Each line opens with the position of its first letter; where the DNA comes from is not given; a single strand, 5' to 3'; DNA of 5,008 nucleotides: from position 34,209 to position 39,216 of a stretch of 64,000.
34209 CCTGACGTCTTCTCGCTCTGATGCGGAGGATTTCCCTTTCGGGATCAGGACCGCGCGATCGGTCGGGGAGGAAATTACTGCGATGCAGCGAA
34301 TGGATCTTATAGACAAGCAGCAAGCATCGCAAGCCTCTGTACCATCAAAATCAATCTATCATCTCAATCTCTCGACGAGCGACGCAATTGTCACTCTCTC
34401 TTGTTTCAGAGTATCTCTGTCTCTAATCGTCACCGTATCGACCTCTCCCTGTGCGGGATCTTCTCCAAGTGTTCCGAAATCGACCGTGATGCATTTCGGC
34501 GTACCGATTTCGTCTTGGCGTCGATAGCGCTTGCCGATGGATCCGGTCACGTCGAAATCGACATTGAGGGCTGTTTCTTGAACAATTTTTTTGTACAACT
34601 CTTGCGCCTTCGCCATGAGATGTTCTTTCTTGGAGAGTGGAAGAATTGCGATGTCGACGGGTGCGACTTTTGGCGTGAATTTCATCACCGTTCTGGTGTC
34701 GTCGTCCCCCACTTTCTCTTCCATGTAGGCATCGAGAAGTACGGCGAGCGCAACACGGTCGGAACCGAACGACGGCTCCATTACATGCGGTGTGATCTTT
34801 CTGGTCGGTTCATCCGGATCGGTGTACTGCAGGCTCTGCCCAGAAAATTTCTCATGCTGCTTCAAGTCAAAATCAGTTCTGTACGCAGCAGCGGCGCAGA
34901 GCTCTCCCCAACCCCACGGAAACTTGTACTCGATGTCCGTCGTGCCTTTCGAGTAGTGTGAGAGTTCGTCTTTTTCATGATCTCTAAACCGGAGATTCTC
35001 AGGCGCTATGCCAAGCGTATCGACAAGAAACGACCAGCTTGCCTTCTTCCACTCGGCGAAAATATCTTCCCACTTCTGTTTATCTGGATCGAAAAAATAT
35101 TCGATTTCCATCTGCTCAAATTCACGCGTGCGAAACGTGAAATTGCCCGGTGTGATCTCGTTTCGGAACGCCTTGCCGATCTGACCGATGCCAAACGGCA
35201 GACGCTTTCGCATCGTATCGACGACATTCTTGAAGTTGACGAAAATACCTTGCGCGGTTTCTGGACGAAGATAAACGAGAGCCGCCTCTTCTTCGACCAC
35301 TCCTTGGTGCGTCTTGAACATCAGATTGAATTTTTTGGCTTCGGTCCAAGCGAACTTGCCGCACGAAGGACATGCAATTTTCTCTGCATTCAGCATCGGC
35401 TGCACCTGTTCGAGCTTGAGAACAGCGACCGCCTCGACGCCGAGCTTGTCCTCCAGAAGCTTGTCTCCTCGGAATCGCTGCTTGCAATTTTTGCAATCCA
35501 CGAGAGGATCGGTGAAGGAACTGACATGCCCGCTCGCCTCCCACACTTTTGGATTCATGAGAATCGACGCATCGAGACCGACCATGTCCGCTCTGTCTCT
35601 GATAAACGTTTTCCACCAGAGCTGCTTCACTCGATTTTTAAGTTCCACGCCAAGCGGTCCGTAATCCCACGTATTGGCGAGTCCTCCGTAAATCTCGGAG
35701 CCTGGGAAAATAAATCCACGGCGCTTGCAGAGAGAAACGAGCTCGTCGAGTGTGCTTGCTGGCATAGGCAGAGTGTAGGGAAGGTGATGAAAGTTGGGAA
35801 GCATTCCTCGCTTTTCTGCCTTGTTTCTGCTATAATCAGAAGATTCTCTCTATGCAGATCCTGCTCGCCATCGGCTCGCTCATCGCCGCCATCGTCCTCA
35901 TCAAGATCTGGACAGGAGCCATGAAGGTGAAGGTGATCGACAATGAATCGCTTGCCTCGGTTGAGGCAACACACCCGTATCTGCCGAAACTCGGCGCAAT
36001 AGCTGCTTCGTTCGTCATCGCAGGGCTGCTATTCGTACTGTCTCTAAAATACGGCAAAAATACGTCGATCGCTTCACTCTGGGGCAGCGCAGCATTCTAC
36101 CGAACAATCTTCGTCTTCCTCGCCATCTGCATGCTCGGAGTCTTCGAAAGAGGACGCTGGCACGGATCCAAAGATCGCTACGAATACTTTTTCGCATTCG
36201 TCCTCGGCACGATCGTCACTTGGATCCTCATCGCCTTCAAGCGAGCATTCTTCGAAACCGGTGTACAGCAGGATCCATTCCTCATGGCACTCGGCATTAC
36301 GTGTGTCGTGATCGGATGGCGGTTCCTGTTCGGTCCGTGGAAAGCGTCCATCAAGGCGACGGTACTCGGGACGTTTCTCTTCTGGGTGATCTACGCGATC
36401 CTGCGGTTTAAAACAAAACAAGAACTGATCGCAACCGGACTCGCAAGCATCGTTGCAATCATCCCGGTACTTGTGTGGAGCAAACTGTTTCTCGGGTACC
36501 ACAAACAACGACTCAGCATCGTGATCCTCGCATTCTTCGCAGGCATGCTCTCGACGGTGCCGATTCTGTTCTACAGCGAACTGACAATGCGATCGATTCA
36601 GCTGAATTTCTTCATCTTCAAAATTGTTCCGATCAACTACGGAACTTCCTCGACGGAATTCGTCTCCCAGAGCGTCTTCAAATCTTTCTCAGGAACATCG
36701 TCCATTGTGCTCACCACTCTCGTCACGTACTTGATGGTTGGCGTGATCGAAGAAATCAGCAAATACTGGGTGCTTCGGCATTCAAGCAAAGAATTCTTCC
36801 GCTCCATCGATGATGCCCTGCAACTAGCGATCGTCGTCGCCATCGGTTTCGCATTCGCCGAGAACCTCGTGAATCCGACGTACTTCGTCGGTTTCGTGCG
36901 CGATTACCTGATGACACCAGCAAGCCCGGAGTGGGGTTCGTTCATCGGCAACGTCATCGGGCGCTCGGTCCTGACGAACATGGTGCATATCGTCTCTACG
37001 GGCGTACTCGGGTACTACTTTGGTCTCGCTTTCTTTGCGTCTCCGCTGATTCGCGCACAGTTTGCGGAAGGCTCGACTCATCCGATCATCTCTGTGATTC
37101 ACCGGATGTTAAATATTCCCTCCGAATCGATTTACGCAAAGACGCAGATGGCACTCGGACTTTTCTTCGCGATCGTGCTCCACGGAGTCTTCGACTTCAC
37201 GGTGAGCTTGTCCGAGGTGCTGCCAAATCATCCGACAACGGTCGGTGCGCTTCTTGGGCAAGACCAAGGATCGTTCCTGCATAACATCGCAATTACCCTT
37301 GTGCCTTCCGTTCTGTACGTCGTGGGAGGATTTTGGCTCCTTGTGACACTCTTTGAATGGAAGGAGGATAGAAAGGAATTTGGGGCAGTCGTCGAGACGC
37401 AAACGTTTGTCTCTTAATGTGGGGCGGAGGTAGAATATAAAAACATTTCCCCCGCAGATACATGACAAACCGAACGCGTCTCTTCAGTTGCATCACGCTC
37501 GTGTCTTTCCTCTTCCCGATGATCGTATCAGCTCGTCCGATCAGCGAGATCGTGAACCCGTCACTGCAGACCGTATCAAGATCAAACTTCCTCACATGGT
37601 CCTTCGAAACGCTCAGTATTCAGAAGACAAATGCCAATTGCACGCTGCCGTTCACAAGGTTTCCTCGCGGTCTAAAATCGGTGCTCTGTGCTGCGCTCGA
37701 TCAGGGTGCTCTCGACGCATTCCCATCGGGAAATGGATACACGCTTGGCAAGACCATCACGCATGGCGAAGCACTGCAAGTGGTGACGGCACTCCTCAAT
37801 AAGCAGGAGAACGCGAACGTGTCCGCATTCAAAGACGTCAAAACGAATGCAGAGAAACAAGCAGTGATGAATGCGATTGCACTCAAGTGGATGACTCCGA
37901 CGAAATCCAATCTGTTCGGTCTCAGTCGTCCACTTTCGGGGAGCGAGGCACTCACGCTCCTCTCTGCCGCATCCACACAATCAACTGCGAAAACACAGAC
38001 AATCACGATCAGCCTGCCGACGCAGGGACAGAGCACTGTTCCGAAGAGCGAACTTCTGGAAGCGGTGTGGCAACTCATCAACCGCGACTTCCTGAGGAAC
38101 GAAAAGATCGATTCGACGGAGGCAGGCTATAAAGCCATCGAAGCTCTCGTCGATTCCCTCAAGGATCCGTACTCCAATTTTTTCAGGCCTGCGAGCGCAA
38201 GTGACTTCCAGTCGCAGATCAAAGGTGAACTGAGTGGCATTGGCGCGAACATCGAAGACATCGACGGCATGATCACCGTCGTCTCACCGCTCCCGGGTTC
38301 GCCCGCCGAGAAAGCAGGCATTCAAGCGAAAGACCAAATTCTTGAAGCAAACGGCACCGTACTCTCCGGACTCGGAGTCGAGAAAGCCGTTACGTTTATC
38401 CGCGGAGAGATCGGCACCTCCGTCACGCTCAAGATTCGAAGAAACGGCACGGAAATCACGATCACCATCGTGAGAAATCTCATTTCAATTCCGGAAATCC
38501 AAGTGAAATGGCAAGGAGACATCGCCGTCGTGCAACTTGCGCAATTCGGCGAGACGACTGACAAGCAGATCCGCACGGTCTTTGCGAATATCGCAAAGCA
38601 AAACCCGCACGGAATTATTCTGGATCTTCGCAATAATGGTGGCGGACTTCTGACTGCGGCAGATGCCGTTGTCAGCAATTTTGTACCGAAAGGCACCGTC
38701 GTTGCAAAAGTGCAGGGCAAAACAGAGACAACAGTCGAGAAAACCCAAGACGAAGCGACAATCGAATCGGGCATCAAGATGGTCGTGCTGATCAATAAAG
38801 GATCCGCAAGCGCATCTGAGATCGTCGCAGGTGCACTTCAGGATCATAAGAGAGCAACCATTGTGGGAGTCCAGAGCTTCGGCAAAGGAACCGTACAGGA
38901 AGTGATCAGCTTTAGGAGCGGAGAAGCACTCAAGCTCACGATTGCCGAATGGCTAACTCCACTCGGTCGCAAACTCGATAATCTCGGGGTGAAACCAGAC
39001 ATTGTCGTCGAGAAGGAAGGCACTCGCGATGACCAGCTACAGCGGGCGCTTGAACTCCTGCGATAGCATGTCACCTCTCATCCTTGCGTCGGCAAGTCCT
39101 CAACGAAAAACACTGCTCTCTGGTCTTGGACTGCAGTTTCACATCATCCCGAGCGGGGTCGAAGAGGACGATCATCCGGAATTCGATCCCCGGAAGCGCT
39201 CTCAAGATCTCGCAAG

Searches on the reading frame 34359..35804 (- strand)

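Call 84: search_protein_families(library=pfam, proteins=[window:34359-35804:-], max_evalue=0.0001)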
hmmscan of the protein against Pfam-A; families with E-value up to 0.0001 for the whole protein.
window:34359-35804:- (481 aa): 2 families
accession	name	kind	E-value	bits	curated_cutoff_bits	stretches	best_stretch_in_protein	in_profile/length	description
PF03129.25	HGTP_anticodon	-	7.9e-16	58.4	21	1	384-481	1-92/94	Anticodon binding domain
PF00587.30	tRNA-synt_2b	-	3.9e-08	34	29.3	1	174-338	8-125/179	tRNA synthetase class II core domain (G, H, P, S and T)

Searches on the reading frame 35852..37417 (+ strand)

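Call 84: search_protein_families(library=pfam, proteins=[window:35852-37417:+], max_evalue=0.0001)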
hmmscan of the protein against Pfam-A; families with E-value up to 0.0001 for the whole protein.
window:35852-37417:+ (521 aa): 1 family
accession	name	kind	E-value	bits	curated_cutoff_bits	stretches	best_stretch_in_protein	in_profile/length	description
PF13367.11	PrsW-protease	-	4.9e-12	46.2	23.5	1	222-456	4-179/196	PrsW family intramembrane metalloprotease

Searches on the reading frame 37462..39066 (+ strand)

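Call 84: search_protein_families(library=pfam, proteins=[window:37462-39066:+], max_evalue=0.0001)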
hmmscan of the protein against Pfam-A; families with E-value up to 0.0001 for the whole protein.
window:37462-39066:+ (534 aa): 4 families
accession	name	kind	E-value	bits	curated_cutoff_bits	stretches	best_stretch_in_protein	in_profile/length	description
PF03572.23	Peptidase_S41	-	1.3e-50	171.7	24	1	353-516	1-165/165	Peptidase family S41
PF17820.7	PDZ_6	-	1e-11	44.8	27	1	273-327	2-54/54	PDZ domain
PF00595.29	PDZ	-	1.9e-11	44.6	23.2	1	253-325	4-80/81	PDZ domain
PF13180.12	PDZ_2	-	2.5e-11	44.1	27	1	259-336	2-78/80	PDZ domain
